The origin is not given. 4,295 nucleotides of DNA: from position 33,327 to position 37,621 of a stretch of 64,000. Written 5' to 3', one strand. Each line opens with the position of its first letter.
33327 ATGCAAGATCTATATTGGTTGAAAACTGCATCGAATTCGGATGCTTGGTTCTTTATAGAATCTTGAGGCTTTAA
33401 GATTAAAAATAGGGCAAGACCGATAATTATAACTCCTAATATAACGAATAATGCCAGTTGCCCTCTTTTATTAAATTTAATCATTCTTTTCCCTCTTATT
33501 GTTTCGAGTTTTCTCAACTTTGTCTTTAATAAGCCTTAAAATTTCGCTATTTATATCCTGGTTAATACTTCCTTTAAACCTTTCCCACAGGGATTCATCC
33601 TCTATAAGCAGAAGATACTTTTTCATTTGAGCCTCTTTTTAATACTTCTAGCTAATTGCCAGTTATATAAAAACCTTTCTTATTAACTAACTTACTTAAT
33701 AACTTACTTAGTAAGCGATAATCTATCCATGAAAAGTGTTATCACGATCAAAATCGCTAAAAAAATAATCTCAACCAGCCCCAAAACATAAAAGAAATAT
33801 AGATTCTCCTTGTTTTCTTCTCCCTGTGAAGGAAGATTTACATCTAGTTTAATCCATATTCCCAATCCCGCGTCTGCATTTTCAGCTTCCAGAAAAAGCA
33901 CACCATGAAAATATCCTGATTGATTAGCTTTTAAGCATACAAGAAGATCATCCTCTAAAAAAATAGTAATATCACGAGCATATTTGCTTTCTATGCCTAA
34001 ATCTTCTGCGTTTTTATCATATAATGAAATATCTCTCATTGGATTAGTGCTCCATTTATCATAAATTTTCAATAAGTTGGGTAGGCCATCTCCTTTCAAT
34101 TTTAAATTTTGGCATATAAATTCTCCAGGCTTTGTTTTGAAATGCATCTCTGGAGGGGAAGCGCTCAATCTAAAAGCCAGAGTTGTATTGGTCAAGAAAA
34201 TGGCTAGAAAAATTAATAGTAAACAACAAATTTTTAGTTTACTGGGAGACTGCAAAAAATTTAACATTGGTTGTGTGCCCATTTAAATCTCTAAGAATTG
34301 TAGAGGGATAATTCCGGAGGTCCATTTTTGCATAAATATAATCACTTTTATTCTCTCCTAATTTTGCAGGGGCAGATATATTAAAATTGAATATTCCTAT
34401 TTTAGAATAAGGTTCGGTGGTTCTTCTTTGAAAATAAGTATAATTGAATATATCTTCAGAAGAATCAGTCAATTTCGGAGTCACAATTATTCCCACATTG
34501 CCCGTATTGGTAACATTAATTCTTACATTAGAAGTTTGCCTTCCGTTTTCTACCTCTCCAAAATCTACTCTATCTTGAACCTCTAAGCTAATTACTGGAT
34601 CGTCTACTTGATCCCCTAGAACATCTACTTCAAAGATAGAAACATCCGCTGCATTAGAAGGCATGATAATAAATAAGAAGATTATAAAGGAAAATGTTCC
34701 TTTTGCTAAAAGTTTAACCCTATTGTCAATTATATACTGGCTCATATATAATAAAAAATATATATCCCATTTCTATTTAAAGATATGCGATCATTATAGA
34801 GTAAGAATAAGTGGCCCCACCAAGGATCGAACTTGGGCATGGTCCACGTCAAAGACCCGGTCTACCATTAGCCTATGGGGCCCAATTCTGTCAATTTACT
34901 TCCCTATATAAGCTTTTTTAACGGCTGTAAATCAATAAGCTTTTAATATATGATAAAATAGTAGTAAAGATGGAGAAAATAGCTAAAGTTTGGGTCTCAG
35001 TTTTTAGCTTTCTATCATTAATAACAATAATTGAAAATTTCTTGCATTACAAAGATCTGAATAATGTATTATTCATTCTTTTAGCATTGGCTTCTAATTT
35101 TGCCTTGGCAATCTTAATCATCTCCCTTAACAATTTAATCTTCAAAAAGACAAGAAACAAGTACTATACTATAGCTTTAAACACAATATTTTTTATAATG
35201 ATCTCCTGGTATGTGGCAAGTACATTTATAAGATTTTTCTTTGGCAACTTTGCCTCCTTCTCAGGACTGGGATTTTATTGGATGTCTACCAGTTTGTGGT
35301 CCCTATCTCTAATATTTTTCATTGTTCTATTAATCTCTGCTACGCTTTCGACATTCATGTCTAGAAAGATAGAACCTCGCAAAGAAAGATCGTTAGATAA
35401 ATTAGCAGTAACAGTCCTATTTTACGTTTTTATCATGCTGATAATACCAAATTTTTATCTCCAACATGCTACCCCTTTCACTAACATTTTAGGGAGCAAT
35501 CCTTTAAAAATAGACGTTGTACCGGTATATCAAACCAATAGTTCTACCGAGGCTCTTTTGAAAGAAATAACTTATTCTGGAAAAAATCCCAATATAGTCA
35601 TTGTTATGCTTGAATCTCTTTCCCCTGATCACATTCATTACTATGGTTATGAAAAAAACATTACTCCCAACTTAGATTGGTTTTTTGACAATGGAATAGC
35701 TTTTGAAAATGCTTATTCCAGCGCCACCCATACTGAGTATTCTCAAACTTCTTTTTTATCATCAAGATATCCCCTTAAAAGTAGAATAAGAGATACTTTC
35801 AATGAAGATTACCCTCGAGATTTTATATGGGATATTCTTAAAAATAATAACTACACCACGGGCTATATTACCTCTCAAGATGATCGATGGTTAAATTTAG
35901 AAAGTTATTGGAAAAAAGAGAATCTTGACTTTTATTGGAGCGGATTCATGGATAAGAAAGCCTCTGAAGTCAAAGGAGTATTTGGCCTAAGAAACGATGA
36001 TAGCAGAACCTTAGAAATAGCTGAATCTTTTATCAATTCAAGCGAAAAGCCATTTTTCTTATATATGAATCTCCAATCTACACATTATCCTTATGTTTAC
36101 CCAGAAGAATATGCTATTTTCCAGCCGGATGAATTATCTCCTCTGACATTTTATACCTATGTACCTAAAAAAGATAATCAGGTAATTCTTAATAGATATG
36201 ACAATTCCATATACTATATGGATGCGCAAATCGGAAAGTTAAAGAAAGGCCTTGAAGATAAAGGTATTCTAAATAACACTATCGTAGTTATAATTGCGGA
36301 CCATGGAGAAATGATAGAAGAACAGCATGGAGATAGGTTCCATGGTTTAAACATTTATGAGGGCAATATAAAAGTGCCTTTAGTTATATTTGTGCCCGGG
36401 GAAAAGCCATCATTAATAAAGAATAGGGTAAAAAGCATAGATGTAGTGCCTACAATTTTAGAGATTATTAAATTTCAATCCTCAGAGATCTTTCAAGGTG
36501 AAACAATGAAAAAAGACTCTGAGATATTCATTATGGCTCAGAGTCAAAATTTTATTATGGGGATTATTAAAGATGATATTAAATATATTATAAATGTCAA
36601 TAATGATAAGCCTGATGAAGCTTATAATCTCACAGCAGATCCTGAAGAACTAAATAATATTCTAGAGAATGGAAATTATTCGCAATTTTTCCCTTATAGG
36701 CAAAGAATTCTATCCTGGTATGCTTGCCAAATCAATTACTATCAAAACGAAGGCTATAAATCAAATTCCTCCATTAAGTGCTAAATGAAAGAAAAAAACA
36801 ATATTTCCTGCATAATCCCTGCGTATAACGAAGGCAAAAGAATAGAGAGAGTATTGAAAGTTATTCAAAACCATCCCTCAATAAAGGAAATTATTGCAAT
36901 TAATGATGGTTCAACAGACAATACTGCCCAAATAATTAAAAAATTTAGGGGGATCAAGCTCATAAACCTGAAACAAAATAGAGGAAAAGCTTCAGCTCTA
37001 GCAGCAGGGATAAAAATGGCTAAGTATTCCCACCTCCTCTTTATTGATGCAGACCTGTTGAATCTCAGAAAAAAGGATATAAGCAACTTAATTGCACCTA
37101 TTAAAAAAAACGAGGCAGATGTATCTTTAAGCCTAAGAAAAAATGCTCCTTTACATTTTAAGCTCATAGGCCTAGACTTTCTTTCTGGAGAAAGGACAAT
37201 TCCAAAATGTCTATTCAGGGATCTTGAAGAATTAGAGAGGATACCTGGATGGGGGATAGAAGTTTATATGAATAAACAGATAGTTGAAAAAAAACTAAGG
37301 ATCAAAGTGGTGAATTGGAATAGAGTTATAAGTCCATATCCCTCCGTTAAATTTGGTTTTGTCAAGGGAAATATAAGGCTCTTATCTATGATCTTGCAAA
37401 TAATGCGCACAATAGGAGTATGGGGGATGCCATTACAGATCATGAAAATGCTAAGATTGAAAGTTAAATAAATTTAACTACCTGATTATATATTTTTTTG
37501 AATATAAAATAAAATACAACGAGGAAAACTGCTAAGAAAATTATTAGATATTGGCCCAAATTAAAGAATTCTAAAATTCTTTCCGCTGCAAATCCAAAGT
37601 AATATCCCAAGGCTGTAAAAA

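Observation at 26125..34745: Candidate undescribed surface-appendage/attachment module: five stacked same-strand genes ending in an 1837-aa giant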

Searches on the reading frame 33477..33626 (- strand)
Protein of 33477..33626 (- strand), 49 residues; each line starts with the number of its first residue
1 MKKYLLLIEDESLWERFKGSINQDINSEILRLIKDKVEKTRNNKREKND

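Call 4: search_protein_families(library=pfam, proteins=[window:33477-33626:-], max_evalue=1)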
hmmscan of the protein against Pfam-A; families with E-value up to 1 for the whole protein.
window:33477-33626:- (49 aa): 2 families
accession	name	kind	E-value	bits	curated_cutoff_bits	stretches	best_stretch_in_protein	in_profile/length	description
PF13877.11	RPAP3_C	-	0.032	15.2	23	1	3-42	24-63/92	Potential Monad-binding region of RPAP3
PF13010.11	pRN1_helical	-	0.035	14.5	27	1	7-47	13-53/138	Primase helical domain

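Call 5: search_protein_families(library=ncbifam, proteins=[window:33477-33626:-], max_evalue=1)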
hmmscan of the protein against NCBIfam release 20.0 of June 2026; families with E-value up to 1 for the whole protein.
window:33477-33626:- (49 aa): 0 families

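Call 59: search_solved_structures(query=A4, max_evalue=10, show_alignments=3)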
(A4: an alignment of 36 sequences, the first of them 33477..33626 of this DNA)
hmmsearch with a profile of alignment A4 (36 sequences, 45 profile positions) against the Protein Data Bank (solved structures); distinct sequences matched with E-value up to 10: 6.
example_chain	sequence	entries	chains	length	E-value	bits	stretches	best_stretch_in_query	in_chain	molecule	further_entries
9kgy_A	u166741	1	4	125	0.013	18.2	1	9-33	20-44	De novo designed monomeric mainly-beta protein B10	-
9kgz_A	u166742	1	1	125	0.031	17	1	9-33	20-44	De novo designed monomeric mainly-beta protein B10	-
1pv0_A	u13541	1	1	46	0.3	13.9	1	10-40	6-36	Sda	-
3fyr_A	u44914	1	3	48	0.34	13.7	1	10-40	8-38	Sporulation inhibitor sda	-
2a7u_A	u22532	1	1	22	0.97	12.2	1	27-39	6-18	ATP synthase alpha chain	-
9sob_B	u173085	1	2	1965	1.2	11.9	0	12-27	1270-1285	Nucleoporin (DUF3414)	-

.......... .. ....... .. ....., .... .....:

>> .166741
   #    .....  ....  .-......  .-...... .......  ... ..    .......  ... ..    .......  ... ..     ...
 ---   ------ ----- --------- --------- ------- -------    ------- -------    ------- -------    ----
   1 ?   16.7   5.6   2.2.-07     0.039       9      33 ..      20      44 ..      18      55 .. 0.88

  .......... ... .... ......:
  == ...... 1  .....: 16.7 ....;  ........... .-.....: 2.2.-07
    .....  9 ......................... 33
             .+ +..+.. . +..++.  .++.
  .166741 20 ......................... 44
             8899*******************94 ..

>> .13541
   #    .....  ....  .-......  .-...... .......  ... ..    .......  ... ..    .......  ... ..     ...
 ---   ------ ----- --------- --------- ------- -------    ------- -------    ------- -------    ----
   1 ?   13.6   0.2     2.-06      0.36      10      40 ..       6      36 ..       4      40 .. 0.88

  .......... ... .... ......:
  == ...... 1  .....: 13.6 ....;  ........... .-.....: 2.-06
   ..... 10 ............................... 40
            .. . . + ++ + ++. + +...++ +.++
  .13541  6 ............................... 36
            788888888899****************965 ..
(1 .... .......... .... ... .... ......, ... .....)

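Call 60: search_protein_families(library=pfam, alignment_id=A4, max_evalue=1)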
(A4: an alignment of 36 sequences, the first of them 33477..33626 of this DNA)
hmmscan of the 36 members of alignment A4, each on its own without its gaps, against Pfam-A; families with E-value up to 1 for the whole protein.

A. member 1, window:33477-33626:- (49 aa): 2 families
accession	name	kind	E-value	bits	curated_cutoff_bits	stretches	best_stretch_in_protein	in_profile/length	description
PF13877.11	RPAP3_C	-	0.032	15.2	23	1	3-42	24-63/92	Potential Monad-binding region of RPAP3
PF13010.11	pRN1_helical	-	0.035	14.5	27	1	7-47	13-53/138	Primase helical domain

B. families by the number of members that match (of 36 scanned): 14 families
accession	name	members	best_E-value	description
PF13877.11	RPAP3_C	20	0.0075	Potential Monad-binding region of RPAP3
PF22023.1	Pus10_THUMP_arc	3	0.034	Pus10 THUMP domain, archaeal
PF24937.1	DUF7754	2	0.0018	Domain of unknown function (DUF7754)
PF08970.15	Sda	2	0.041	Sporulation inhibitor A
PF02086.21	MethyltransfD12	2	0.053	D12 class N6 adenine-specific DNA methyltransferase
PF06589.16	CRA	1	0.013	Circumsporozoite-related antigen (CRA)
PF05254.17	UPF0203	1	0.019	Uncharacterised protein family (UPF0203)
PF19063.5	DUF5759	1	0.025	Family of unknown function (DUF5759)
PF13010.11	pRN1_helical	1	0.035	Primase helical domain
PF20710.2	DUF6824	1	0.041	Domain of unknown function (DUF6824)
PF18192.6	DNTTIP1_dimer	1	0.048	DNTTIP1 dimerisation domain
PF10545.15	MADF_DNA_bdg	1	0.084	Alcohol dehydrogenase transcription factor Myb/SANT-like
PF10523.15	BEN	1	0.12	BEN domain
PF03869.20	Arc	1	0.2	Arc-like DNA binding domain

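Call 106: search_protein_families(library=phrogs, proteins=[window:33477-33626:-], max_evalue=0.01)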
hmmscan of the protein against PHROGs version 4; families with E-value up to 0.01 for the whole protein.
window:33477-33626:- (49 aa): 0 families

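Call 107: search_protein_families(library=padloc, proteins=[window:33477-33626:-], max_evalue=0.01)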
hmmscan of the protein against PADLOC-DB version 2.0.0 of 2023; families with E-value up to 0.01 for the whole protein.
window:33477-33626:- (49 aa): 0 families

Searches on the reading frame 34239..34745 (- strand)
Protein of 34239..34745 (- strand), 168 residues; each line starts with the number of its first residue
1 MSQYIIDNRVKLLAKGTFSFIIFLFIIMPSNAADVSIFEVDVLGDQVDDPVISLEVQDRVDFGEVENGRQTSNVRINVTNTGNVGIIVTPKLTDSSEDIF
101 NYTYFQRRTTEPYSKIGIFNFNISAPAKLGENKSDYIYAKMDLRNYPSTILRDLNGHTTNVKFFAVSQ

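Call 4: search_protein_families(library=pfam, proteins=[window:34239-34745:-], max_evalue=1)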
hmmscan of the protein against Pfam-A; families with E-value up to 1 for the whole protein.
window:34239-34745:- (168 aa): 0 families

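Call 5: search_protein_families(library=ncbifam, proteins=[window:34239-34745:-], max_evalue=1)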
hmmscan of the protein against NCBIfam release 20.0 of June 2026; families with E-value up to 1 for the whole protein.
window:34239-34745:- (168 aa): 1 family
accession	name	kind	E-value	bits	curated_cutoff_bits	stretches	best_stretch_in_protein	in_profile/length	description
TIGR04003.1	rSAM_BssD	equivalog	0.16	11.1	496.45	1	83-128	221-266/314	[benzylsuccinate synthase]-activating enzyme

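Call 39: find_homologous_proteins(query=window:34239-34745:-, max_evalue=0.01)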
Query window:34239-34745:- (168 aa): 8 proteins with E <= 0.01 among 31 candidates.
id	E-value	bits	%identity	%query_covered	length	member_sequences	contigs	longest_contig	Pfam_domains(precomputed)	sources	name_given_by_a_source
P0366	9.0e-104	362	100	100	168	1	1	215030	-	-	-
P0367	1.3e-69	251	71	99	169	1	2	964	-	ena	-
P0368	1.2e-68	248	69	93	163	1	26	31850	-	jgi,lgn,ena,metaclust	metaclust:\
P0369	4.3e-68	246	69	95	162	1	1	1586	-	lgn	-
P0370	1.7e-44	169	56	82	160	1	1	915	-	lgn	-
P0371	1.4e-42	163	52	93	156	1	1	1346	-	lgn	-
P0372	1.5e-41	160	53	89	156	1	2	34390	-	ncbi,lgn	-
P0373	3.5e-41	159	55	80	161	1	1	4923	-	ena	-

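Call 81: search_protein_families(library=pfam, alignment_id=A5, max_evalue=1)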
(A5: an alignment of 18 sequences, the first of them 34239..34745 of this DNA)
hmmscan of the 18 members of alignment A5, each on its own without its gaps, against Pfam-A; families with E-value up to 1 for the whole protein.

A. member 1, window:34239-34745:- (168 aa): 0 families

B. families by the number of members that match (of 18 scanned): 8 families
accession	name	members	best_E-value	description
PF04797.18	Herpes_ORF11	1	0.016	Herpesvirus dUTPase protein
PF07610.17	DUF1573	1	0.017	Protein of unknown function (DUF1573)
PF20563.3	DUF6773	1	0.028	Family of unknown function (DUF6773)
PF08644.17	SPT16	1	0.031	FACT complex subunit (SPT16/CDC68)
PF22086.1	DUF6940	1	0.088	Family of unknown function (DUF6940)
PF22544.2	HYDIN_VesB_CFA65-like_Ig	1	0.11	HYDIN/CFA65/VesB-like, Ig-like domain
PF25721.1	T4_Y03C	1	0.11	Phage T4 Y03C protein family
PF25593.1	GldD_lipo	1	0.16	Gliding motility lipoprotein GldD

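Call 82: search_solved_structures(query=A5, max_evalue=10, show_alignments=2)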
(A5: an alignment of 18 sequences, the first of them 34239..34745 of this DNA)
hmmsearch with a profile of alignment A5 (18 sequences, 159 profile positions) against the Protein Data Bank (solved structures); distinct sequences matched with E-value up to 10: 1.
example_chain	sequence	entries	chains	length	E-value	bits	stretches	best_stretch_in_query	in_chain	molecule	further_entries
9crw_D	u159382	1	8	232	0.46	13.4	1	106-147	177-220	Kinesin-like protein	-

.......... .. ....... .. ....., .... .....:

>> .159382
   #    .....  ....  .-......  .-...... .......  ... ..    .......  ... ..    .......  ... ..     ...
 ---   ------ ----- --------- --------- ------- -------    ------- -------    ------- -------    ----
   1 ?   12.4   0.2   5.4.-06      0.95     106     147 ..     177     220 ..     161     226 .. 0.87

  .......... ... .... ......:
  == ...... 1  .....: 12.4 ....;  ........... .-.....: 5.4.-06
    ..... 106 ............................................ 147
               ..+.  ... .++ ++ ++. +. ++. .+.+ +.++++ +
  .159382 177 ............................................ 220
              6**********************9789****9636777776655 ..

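Call 106: search_protein_families(library=phrogs, proteins=[window:34239-34745:-], max_evalue=0.01)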
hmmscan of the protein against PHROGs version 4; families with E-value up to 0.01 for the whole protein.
window:34239-34745:- (168 aa): 0 families

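Call 107: search_protein_families(library=padloc, proteins=[window:34239-34745:-], max_evalue=0.01)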
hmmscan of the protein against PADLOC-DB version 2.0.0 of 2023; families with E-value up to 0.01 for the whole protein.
window:34239-34745:- (168 aa): 0 families

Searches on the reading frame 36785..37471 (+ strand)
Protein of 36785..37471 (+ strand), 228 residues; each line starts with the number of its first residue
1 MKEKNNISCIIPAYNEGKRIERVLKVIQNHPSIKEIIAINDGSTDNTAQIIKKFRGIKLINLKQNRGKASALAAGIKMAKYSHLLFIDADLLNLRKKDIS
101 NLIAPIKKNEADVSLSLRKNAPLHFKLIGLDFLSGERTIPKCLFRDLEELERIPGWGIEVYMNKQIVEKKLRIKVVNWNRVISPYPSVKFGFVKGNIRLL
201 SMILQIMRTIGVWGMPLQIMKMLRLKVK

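Call 97: search_protein_families(library=pfam, max_evalue=0.001, proteins=[window:36785-37471:+])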
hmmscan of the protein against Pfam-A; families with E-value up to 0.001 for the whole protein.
window:36785-37471:+ (228 aa): 4 families
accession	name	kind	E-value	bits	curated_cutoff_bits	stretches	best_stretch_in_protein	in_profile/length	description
PF00535.33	Glycos_transf_2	-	6.8e-29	101.4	23.3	1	8-120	1-117/168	Glycosyl transferase family 2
PF13641.12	Glyco_tranf_2_3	-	1.3e-06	29.1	27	1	7-90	3-96/230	Glycosyltransferase like family 2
PF10111.15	Glyco_tranf_2_2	-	2.1e-06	27.9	27.3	1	8-92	1-93/276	Glycosyltransferase like family 2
PF12804.13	NTP_transf_3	-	0.00017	22.2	27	1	19-124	26-129/160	MobA-like NTP transferase domain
